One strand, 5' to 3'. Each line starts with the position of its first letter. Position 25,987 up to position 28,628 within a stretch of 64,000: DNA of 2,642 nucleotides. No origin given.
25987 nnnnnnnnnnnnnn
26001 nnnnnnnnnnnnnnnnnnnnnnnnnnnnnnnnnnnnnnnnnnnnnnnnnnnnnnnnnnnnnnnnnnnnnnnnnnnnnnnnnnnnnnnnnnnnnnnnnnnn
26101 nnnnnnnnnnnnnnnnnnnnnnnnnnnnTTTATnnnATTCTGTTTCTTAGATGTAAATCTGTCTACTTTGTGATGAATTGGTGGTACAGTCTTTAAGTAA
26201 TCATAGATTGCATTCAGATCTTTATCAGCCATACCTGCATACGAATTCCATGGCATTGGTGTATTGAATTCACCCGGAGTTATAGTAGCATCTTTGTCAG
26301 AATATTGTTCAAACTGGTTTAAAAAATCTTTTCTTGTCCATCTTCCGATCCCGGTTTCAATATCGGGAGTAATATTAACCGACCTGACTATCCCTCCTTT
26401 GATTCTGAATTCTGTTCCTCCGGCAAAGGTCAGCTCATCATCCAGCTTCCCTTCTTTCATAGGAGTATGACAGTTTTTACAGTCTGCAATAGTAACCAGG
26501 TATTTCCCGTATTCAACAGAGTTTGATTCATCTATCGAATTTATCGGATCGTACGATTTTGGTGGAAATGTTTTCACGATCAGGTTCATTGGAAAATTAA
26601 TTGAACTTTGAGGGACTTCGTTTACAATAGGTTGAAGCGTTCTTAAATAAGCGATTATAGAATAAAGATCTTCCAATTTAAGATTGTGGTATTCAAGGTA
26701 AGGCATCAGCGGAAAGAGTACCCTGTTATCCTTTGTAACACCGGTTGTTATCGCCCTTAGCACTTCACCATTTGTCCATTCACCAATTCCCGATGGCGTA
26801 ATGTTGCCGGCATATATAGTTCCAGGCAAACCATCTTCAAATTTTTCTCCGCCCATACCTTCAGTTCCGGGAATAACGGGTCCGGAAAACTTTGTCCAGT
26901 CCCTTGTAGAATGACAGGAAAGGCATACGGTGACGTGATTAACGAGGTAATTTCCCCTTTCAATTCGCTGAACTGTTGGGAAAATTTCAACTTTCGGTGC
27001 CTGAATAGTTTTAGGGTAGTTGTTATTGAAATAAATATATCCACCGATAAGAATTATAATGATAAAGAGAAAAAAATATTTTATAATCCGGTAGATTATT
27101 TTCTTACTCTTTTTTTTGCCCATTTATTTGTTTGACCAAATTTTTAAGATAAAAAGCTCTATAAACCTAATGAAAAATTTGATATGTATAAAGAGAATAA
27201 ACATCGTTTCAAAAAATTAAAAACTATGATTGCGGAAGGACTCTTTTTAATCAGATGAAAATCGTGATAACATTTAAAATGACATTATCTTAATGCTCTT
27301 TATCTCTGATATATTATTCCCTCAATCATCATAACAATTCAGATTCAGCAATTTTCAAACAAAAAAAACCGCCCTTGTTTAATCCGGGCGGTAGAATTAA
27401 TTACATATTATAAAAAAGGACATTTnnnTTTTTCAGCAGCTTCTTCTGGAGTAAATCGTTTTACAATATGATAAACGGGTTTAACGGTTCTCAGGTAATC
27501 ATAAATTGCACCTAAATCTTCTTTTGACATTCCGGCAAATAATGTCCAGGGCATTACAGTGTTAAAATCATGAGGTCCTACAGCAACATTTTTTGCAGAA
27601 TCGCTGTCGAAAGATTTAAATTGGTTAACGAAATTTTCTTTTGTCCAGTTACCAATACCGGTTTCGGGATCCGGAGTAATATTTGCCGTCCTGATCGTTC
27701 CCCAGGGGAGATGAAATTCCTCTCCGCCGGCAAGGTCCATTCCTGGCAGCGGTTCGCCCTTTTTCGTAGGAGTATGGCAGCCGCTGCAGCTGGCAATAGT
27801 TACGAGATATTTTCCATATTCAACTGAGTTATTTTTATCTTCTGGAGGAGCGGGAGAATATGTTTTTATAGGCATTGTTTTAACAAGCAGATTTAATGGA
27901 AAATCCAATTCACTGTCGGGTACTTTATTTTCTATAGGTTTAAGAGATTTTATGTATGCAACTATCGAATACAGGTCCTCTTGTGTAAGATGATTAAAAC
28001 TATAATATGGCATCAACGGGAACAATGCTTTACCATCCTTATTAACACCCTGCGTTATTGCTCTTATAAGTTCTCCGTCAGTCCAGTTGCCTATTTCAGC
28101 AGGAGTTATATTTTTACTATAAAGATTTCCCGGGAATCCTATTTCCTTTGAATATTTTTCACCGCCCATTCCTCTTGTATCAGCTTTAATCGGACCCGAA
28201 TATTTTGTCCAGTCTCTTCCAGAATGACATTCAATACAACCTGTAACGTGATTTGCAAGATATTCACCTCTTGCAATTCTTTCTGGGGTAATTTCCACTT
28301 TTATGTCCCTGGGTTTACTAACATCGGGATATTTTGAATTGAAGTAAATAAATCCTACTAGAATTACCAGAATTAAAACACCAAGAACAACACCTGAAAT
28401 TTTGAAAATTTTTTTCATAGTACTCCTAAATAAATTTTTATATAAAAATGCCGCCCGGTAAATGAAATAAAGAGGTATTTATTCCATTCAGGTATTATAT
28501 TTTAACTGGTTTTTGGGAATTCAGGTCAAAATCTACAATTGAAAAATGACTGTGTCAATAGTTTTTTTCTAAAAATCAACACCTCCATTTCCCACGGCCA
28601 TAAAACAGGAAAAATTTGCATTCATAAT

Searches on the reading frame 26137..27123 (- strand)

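Call 70: search_protein_families(library=pfam, proteins=[window:26137-27123:-], max_evalue=0.0001)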
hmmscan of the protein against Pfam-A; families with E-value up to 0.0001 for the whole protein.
window:26137-27123:- (329 aa): 1 family
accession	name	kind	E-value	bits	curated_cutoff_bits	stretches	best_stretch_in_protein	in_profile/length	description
PF00034.26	Cytochrom_C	-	3.6e-09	38.3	21.3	1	204-313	2-89/90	Cytochrome c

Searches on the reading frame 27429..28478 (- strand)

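Call 70: search_protein_families(library=pfam, proteins=[window:27429-28478:-], max_evalue=0.0001)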
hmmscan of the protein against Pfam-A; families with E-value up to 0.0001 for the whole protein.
window:27429-28478:- (350 aa): 2 families
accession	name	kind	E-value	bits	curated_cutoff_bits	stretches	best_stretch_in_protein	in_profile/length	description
PF00034.26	Cytochrom_C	-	5.5e-11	44.1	21.3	0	220-333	2-90/90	Cytochrome c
PF13442.11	Cytochrome_CBB3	-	1.6e-06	28.8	27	0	68-176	3-68/68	Cytochrome C oxidase, cbb3-type, subunit III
